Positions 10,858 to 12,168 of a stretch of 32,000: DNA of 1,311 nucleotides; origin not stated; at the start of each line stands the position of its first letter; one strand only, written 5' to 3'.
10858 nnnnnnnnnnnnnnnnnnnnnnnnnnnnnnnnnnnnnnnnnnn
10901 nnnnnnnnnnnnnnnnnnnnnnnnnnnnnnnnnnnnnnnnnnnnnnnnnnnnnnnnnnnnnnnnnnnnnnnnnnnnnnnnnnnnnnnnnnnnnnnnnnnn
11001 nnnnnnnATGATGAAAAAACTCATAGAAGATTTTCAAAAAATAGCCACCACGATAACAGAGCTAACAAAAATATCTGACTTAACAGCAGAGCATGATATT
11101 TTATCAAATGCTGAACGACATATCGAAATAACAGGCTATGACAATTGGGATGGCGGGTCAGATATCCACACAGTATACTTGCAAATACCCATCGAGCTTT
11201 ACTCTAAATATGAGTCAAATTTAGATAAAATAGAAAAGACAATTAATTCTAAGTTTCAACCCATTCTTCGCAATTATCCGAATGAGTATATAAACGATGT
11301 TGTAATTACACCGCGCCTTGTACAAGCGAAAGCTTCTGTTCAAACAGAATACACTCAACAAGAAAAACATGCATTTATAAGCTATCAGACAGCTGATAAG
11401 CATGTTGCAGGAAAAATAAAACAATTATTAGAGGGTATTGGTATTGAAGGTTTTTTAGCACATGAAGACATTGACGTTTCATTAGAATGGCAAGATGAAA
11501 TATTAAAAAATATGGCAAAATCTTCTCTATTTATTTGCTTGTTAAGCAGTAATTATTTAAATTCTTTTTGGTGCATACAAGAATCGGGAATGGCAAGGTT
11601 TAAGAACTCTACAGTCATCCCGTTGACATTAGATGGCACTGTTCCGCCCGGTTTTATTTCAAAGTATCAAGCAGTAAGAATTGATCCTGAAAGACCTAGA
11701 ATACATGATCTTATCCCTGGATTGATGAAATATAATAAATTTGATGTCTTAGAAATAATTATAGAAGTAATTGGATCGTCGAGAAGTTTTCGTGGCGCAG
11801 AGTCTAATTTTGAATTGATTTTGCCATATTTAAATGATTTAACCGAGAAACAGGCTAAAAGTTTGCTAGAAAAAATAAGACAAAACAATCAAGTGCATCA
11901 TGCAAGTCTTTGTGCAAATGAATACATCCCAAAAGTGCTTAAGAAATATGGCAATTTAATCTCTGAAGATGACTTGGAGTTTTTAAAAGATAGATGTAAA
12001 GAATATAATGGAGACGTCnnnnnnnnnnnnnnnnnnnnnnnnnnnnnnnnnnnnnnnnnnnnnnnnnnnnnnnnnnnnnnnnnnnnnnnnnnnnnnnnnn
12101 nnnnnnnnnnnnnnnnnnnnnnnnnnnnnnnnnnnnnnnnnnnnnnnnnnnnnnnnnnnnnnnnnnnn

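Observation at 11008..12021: TIR protein with intact catalytic Glu flanked by two unassigned domains, as a single-gene cassette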

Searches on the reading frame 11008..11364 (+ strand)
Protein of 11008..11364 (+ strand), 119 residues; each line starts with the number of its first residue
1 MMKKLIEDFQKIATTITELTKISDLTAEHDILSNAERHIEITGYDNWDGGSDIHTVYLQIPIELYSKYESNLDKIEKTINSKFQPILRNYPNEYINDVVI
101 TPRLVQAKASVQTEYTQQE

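Call 25: search_protein_representatives(protein=window:11008-11364:+)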
Query: 119 residues. Proteins with E-value up to 0.001 (for the whole library): 270; up to 1e-10: 30; up to 1e-30: 1. The best 150 are listed.
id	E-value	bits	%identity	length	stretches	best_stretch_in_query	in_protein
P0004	1.1e-36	141.3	62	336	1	2-107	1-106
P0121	5.0e-22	94.0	43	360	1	5-107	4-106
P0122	2.4e-18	82.2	38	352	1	4-106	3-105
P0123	4.5e-16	74.9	42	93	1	15-104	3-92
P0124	1.2e-15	73.5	37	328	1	3-111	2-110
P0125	2.7e-15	72.4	42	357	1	11-106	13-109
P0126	4.1e-15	71.8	45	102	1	9-99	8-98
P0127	5.7e-15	71.3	37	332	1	4-107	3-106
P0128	6.1e-14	68.0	33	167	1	5-107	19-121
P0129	1.4e-13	66.9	36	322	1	10-106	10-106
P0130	3.3e-13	65.7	36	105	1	1-103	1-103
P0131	6.2e-13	64.8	33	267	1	2-109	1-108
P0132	8.0e-13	64.4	35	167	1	10-112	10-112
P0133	8.5e-13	64.3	31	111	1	3-102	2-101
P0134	9.0e-13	64.2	37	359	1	4-111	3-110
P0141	1.6e-11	60.2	36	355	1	6-104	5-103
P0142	1.7e-11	60.2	36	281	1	3-106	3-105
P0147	6.9e-11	58.2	43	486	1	30-104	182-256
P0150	1.2e-10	57.5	31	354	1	2-106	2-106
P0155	2.3e-10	56.5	30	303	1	10-109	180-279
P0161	4.3e-10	55.6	35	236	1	26-113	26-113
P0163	4.6e-10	55.5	28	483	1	3-108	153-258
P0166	8.7e-10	54.6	33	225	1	10-105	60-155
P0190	8.2e-09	51.5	32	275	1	6-103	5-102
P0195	1.1e-08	51.1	28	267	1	3-111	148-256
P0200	1.8e-08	50.4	33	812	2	9-104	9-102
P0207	3.5e-08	49.5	33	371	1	10-106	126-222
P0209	4.0e-08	49.3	28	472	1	32-113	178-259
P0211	4.7e-08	49.1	38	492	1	29-106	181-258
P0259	1.4e-06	44.3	27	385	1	3-103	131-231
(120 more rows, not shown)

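Call 32: search_protein_families(library=pfam, proteins=[P0147, P0163, P0209, P0211, P0155, P0195, P0259, P0207, P0200, P0166], max_evalue=0.1)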
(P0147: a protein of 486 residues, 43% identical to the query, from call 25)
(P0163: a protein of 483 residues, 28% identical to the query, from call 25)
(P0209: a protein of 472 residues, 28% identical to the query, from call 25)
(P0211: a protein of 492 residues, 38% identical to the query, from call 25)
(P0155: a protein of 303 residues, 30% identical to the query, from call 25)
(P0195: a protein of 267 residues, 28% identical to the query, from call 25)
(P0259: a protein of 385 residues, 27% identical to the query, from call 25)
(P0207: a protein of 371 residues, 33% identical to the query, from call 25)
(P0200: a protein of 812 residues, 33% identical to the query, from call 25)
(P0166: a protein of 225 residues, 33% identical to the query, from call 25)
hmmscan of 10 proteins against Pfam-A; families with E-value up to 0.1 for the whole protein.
P0147 (486 aa): 3 families
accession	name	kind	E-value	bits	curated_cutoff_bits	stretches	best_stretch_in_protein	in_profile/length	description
PF18860.6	AbiJ_NTD3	-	1.5e-54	184.4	32.5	1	2-152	1-150/167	AbiJ N-terminal domain 3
PF13676.11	TIR_2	-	5.9e-14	53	28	1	284-373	2-98/122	TIR domain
PF01582.25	TIR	-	0.043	14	21.3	0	292-367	15-94/179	TIR domain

P0163 (483 aa): 2 families
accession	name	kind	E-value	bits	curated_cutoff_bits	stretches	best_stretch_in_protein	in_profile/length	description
PF18860.6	AbiJ_NTD3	-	9.8e-52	175.2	32.5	1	5-144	1-141/167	AbiJ N-terminal domain 3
PF13676.11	TIR_2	-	5.3e-13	50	28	1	286-389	2-110/122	TIR domain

P0209 (472 aa): 5 families
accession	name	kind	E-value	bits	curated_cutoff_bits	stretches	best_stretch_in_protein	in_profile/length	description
PF18860.6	AbiJ_NTD3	-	3.2e-54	183.3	32.5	1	3-152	2-150/167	AbiJ N-terminal domain 3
PF13676.11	TIR_2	-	9.3e-16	58.9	28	1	277-376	1-105/122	TIR domain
PF01582.25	TIR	-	1.8e-05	25.1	21.3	1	287-352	16-81/179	TIR domain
PF08937.16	ThsB_TIR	-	0.00092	20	21.2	1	278-360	1-92/100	Thoeris protein ThsB, TIR-like domain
PF05014.21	Nuc_deoxyrib_tr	-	0.029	14.9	28.8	1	284-372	12-107/117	Nucleoside 2-deoxyribosyltransferase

P0211 (492 aa): 4 families
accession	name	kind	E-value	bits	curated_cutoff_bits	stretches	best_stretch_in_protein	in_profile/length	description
PF18860.6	AbiJ_NTD3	-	7.2e-49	165.9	32.5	1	3-147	2-145/167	AbiJ N-terminal domain 3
PF13676.11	TIR_2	-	8.7e-12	46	28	1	290-376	2-92/122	TIR domain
PF01582.25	TIR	-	0.0097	16.2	21.3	1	295-368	12-85/179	TIR domain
PF18645.6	DUF5631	-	0.063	14.1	25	0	220-251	36-67/96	Family of unknown function (DUF5631)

P0155 (303 aa): 0 families

P0195 (267 aa): 1 family
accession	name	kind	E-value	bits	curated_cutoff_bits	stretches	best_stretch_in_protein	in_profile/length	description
PF18860.6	AbiJ_NTD3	-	3.8e-51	173.3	32.5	1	4-143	1-142/167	AbiJ N-terminal domain 3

P0259 (385 aa): 3 families
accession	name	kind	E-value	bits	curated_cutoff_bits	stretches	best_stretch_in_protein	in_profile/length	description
PF18860.6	AbiJ_NTD3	-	8.7e-41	139.6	32.5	2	4-84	1-82/167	AbiJ N-terminal domain 3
PF13676.11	TIR_2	-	0.00035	21.5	28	1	226-275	39-92/122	TIR domain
PF05014.21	Nuc_deoxyrib_tr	-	0.067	13.8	28.8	0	232-287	57-111/117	Nucleoside 2-deoxyribosyltransferase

P0207 (371 aa): 1 family
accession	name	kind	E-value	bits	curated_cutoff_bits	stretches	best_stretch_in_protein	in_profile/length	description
PF04480.18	DUF559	-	0.038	14.3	20.6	1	298-352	47-98/109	Protein of unknown function (DUF559)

P0200 (812 aa): 8 families
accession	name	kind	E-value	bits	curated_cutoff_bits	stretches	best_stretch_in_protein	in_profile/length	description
PF18860.6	AbiJ_NTD3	-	5e-50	169.6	32.5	1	115-249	2-135/167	AbiJ N-terminal domain 3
PF13304.12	AAA_21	-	6.4e-15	56.4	27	1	654-720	238-303/304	AAA domain, putative AbiEii toxin, Type IV TA system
PF13175.12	AAA_15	-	6.7e-09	36.3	32.1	1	673-720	327-374/374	AAA ATPase domain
PF00005.33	ABC_tran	-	0.0001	23.4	25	1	475-514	10-50/137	ABC transporter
PF02463.25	SMC_N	-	0.00043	20.2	40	1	474-723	22-205/220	RecF/RecN/SMC N terminal domain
PF13401.12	AAA_22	-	0.0022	18.7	27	0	476-512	5-33/130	AAA domain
PF03193.22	RsgA_GTPase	-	0.0024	18.2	30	1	455-502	86-132/174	RsgA GTPase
PF11398.14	DUF2813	-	0.0044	16.9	21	1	673-723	282-340/372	Protein of unknown function (DUF2813)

P0166 (225 aa): 0 families

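Call 36: search_protein_families(library=ncbifam, proteins=[window:11008-11364:+], max_evalue=1)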
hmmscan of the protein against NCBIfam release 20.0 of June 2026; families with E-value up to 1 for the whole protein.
window:11008-11364:+ (119 aa): 0 families

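Call 75: search_solved_structures(query=A4, max_evalue=10, show_alignments=2)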
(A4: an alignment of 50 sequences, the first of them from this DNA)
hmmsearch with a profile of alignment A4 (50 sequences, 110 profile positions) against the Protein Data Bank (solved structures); distinct sequences matched with E-value up to 10: 13.
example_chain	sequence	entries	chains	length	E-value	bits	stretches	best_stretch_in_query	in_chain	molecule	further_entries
2xeh_A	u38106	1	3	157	0.0026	20.7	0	17-46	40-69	NI3C MUT6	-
2xee_A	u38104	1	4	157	0.0032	20.4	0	17-46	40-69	NI3C DARPIN MUTANT5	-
2qyj_A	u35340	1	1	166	0.019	17.9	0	17-46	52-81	ankyrin NI3C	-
9t0z_9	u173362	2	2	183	0.15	15.1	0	54-93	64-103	Ribosome hibernation promoting factor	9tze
7ai4_A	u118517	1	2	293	0.33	13.9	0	9-45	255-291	Isoform C of Kinesin light chain 1,Isoform C of Kinesin light chain 1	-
7p3i_B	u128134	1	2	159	0.51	13.3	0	17-46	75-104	Darpin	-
8tuk_A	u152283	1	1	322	0.7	12.9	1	51-100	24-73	Activating signal cointegrator 1 complex subunit 1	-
1qua_A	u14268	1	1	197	1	12.4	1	54-88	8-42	ACUTOLYSIN-C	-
7z71_B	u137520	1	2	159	1.4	11.9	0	12-43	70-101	Darpin C14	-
7aqy_D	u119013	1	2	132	1.4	11.9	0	28-51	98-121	Nanobody VSG2(NB11)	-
6rao_H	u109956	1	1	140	1.7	11.6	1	70-106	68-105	Afp9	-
9pmb_C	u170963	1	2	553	2.6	11.1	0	9-45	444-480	Kinesin light chain 1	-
9k8a_A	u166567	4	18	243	6.5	9.8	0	9-39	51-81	Cage-t32-Zn1-HEHE-34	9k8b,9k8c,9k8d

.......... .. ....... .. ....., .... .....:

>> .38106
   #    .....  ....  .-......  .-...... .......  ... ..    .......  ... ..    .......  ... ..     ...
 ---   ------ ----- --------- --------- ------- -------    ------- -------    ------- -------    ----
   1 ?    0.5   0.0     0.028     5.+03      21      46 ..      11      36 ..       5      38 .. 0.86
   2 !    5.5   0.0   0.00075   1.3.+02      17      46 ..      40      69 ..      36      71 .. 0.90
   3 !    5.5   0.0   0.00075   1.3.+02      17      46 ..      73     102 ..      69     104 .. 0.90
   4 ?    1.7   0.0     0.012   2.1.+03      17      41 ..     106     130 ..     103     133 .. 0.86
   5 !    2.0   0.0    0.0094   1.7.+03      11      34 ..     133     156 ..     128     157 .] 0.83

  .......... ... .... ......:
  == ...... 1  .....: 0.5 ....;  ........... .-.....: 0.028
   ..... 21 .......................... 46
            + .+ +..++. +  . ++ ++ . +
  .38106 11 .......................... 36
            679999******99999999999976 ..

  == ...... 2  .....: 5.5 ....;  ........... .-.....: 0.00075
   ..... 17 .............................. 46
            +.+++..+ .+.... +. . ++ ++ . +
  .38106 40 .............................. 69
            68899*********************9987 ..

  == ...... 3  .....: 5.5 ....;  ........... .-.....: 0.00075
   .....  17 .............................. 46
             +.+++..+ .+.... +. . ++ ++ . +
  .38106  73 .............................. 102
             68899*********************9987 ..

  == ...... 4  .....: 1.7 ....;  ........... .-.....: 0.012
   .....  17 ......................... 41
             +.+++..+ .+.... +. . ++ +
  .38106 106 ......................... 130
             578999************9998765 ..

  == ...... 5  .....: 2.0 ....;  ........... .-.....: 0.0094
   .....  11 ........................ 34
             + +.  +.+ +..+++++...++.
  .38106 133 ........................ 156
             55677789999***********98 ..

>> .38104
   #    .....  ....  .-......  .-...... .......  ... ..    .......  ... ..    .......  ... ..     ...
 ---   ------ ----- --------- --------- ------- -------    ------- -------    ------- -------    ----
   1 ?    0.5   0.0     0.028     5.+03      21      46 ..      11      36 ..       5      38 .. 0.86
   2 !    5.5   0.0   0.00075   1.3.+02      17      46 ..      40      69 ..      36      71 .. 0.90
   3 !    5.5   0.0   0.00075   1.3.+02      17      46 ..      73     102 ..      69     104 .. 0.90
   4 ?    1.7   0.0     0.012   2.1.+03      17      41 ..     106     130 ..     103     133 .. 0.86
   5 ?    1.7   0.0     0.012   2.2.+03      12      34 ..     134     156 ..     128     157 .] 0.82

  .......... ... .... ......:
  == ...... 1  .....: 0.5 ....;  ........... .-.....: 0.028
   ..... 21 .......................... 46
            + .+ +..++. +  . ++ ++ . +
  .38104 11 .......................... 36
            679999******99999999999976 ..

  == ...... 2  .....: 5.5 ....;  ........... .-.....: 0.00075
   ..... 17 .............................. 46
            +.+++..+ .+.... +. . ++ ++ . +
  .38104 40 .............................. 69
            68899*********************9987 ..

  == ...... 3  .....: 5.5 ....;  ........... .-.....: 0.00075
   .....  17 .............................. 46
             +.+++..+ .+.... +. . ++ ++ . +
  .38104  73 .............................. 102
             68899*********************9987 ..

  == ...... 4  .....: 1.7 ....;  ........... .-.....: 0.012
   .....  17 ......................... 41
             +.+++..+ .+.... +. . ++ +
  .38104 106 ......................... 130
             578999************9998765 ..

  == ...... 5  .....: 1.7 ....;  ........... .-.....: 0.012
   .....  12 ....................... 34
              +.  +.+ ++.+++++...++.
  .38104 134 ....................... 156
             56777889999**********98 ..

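Call 78: search_protein_families(library=padloc, proteins=[P0121, P0122, P0125, P0134, P0141, P0150, P0142, P0190, P0161, P0124], max_evalue=0.01)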
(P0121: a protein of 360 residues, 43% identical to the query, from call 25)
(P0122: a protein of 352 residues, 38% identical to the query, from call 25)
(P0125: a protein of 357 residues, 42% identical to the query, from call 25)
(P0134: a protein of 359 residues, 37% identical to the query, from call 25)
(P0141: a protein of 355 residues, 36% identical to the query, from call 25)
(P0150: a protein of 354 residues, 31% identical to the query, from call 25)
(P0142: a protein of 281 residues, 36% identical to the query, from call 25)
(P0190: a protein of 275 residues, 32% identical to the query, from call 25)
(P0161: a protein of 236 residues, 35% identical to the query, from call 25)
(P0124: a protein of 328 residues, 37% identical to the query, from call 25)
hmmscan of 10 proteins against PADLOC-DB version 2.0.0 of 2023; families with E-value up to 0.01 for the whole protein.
P0121 (360 aa): 2 families
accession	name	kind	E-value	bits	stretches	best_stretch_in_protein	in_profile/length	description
PDLC04997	PDC-S32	-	1.8e-22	78.4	1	232-343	166-282/285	-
PDLC04996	PDC-S32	-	2.1e-18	65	1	250-341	179-275/280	-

P0122 (352 aa): 0 families

P0125 (357 aa): 0 families

P0134 (359 aa): 0 families

P0141 (355 aa): 0 families

P0150 (354 aa): 0 families

P0142 (281 aa): 1 family
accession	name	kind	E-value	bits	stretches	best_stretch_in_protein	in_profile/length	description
PDLC02347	AbiJ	-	6.1e-10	37.3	1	137-274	143-275/281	AbiJ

P0190 (275 aa): 0 families

P0161 (236 aa): 0 families

P0124 (328 aa): 2 families
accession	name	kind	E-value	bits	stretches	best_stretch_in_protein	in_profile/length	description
PDLC02012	SAVED5--SAVED_TIR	-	1.7e-06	25.4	1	124-199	10-85/404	-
PDLC00434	ThsB1|ThsB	-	0.00091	16.4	1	129-201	140-213/396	TIR-like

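Call 108: search_protein_families(library=padloc, proteins=[window:11008-11343:+], max_evalue=10)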
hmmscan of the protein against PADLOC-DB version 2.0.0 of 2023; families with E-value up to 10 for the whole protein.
window:11008-11343:+ (112 aa): 0 families

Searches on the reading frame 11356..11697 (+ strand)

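Call 108: search_protein_families(library=padloc, proteins=[window:11356-11697:+], max_evalue=10)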
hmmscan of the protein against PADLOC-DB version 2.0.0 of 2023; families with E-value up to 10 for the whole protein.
window:11356-11697:+ (114 aa): 11 families
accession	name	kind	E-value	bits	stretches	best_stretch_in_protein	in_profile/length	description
PDLC00434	ThsB1|ThsB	-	3.6e-08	30.9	1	2-88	137-224/396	TIR-like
PDLC03825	spbK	-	2e-07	28.8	1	2-80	147-231/308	-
PDLC05062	PDC-S66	-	5.7e-05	20.7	1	3-76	148-222/282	-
PDLC02012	SAVED5--SAVED_TIR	-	0.00015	19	1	6-74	16-84/404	-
PDLC03016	TIR-TM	-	0.0002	19.3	1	15-93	13-95/293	-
PDLC00436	ThsB1|ThsB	-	0.00021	18.8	1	3-81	35-117/183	TIR-like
PDLC02961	RT-TIR_XII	-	0.00024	18.2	1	8-77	352-416/475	single gene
PDLC00419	ThsB1|ThsB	-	0.0011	16.8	1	3-83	27-111/165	TIR-like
PDLC00425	ThsB1|ThsB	-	0.0069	13.5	1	49-104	304-362/389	TIR-like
PDLC00423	ThsB1|ThsB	-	0.014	13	1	6-83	38-120/190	TIR-like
PDLC00420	ThsB1|ThsB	-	0.043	11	1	8-82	6-86/319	TIR-like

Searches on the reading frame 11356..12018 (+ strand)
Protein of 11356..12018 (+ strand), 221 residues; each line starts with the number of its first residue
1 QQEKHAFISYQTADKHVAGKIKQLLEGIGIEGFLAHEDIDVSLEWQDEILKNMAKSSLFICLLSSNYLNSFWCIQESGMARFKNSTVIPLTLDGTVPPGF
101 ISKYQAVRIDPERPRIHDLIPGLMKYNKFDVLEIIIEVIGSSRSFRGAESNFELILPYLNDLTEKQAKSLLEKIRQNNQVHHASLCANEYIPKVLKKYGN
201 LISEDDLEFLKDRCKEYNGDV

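Call 112: search_dna_similar(query=window:11356-12018:+, collection=plasmids, mode=protein, max_evalue=1e-8, max_rows=12)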
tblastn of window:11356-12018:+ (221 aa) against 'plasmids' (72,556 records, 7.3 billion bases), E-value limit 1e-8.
Records with a match: 3; places in all: 3; records where one place covers at least 80% of the query: 0.
Best place of each record, by identity: <60% 3.
By first word of the organism name: Klebsiella 2; Candidatus 1.
By predicted mobility (MOB-suite, as given by PLSDB): conjugative 2; non-mobilizable 1.
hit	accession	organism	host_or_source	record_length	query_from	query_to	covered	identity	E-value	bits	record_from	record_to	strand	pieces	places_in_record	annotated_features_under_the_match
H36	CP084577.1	Candidatus Megaira endosymbiont of Mesostigma viride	Mesostigma viride,algae ...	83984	7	181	79%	29.8%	4e-16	84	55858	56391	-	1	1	toll/interleukin-1 receptor domain-containing protein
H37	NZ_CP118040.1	Klebsiella pneumoniae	Homo sapiens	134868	7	108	46%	33.3%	2e-9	64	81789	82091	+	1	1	toll/interleukin-1 receptor domain-containing protein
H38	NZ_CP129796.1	Klebsiella pneumoniae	Homo sapiens,whole organism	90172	7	108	46%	33.3%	2e-9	64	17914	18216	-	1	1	toll/interleukin-1 receptor domain-containing protein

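Call 113: search_dna_similar(query=window:11356-12018:+, collection=phages, mode=protein, max_evalue=0.00001, max_rows=8)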
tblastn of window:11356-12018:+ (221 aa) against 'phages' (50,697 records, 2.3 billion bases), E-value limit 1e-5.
No match.
